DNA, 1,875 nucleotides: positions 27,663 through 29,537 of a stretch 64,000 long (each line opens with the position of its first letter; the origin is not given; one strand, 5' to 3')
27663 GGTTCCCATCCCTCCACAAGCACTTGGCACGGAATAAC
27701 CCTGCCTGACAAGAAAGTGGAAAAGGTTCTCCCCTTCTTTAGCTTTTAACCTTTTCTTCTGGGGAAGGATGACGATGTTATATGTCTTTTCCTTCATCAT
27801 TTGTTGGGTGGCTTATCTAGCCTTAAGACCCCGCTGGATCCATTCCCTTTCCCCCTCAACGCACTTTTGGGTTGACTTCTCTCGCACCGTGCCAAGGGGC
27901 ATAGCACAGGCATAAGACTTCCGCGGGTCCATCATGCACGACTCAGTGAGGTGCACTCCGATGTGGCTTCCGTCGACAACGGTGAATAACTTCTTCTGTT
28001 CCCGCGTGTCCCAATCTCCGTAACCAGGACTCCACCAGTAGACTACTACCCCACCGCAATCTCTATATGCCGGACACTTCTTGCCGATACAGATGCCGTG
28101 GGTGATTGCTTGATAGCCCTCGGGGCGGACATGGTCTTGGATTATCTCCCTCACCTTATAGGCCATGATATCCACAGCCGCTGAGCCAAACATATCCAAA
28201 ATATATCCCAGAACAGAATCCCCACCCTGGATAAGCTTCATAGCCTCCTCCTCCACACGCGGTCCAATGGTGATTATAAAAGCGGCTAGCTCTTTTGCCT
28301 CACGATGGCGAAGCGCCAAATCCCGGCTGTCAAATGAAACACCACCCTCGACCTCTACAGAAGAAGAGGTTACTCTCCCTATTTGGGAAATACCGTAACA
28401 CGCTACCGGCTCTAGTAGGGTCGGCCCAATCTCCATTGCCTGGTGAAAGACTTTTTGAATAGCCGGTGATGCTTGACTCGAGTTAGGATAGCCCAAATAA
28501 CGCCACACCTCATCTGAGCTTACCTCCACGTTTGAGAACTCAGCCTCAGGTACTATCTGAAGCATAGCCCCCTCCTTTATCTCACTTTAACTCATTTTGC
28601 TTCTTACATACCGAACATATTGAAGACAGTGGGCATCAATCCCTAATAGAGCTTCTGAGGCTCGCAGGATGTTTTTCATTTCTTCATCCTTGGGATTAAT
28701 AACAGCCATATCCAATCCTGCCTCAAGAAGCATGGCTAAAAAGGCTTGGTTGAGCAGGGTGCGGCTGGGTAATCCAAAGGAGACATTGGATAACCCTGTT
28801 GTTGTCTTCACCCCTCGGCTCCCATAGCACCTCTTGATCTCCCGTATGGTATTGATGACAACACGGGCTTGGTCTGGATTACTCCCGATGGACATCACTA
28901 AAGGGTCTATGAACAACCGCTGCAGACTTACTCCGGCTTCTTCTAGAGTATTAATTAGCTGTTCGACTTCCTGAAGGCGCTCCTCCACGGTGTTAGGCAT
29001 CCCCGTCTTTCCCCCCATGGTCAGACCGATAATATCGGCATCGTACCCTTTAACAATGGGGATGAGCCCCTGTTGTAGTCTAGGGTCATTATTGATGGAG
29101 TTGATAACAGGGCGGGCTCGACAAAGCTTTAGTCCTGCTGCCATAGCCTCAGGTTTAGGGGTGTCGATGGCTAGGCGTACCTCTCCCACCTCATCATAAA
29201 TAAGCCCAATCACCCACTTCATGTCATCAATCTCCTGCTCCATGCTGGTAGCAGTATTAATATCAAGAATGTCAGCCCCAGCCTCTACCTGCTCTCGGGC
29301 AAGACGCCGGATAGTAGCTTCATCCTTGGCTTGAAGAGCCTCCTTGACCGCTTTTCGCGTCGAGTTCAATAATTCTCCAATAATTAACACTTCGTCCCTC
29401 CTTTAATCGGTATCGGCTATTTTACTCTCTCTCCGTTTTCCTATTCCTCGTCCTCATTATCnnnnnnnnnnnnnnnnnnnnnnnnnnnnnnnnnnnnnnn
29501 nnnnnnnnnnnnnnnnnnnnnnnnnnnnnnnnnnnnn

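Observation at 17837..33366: Complete bacterial pyrrolysine system, split into two separated halves around three Pyl-dependent methylamine methyltransferase genes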

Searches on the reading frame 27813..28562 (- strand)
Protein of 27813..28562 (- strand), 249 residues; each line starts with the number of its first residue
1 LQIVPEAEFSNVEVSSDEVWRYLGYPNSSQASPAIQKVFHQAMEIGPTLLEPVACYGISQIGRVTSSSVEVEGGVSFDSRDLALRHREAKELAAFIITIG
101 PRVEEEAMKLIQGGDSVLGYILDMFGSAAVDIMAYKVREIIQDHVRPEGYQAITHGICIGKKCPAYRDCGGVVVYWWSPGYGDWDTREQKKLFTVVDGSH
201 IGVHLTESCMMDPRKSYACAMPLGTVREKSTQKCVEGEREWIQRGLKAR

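Call 11: search_protein_families(library=ncbifam, proteins=[window:27813-28562:-])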
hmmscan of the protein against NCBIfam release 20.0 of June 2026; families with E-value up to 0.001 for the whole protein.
window:27813-28562:- (249 aa): 1 family
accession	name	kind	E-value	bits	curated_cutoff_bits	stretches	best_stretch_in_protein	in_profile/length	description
TIGR02082.1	metH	equivalog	0.00061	17.5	1010.85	1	177-218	1126-1168/1182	methionine synthase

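Call 12: search_protein_families(library=pfam, proteins=[window:27813-28562:-])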
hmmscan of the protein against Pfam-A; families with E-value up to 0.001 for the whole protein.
window:27813-28562:- (249 aa): 1 family
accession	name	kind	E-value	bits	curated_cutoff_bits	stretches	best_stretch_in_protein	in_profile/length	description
PF02965.22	Met_synt_B12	-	9.7e-06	25.6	25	1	91-218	122-243/273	Vitamin B12 dependent methionine synthase, activation domain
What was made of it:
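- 27813..28565 (-): conserved 250-aa protein 'X', with a weak match to the MetH activation domain. PF02965, 25.6 bits vs cut-off 25 (call 12).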

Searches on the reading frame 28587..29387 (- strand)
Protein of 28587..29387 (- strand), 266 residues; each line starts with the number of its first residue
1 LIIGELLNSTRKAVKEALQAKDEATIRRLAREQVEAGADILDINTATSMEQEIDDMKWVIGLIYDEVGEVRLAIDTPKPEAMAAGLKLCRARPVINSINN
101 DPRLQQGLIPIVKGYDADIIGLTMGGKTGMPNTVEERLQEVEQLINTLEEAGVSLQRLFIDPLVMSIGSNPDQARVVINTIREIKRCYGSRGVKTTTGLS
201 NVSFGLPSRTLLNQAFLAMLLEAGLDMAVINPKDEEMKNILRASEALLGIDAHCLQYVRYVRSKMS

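Call 11: search_protein_families(library=ncbifam, proteins=[window:28587-29387:-])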
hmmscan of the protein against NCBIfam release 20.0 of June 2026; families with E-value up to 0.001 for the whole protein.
window:28587-29387:- (266 aa): 6 families
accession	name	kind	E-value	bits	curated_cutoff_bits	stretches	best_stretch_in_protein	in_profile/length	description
NF005719.0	PRK07535.1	domain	1.9e-82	276.4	259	1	1-264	2-261/268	methyltetrahydrofolate:corrinoid/iron-sulfur protein methyltransferase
NF040758.1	CODH_ACS_meth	exception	2.5e-43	148.3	370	1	1-249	5-250/261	carbon monoxide dehydrogenase/acetyl-CoA synthase methytransferase subunit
TIGR02082.1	metH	equivalog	1.1e-32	112.8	1010.85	1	1-234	344-588/1182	methionine synthase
NF007024.0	PRK09490.1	equivalog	1e-16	59.9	1497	1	4-232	364-603/1234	methionine synthase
TIGR01496.1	DHPS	equivalog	9.4e-09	35.3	162.6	1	6-163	5-173/258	dihydropteroate synthase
NF000296.1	Sul3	exception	0.00011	22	475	1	30-188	31-200/263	sulfonamide-resistant dihydropteroate synthase Sul3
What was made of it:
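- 28587..29390 (-): methyl-THF:corrinoid methyltransferase (MeTr/MtxA-like). NF005719, 276 bits vs cut-off 259 (call 11).
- Checked: The methyl-THF:corrinoid methyltransferase at 28587-29390(-) passes NF005719, 276 vs 259 bits (call 11).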

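Call 12: search_protein_families(library=pfam, proteins=[window:28587-29387:-])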
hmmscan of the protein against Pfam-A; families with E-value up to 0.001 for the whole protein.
window:28587-29387:- (266 aa): 1 family
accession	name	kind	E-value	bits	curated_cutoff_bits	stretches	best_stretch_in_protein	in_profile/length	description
PF00809.28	Pterin_bind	-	8.8e-28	98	25.5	1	5-230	2-243/244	Pterin binding enzyme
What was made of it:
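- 28587..29390 (-): Pfam Pterin_bind (call 12).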
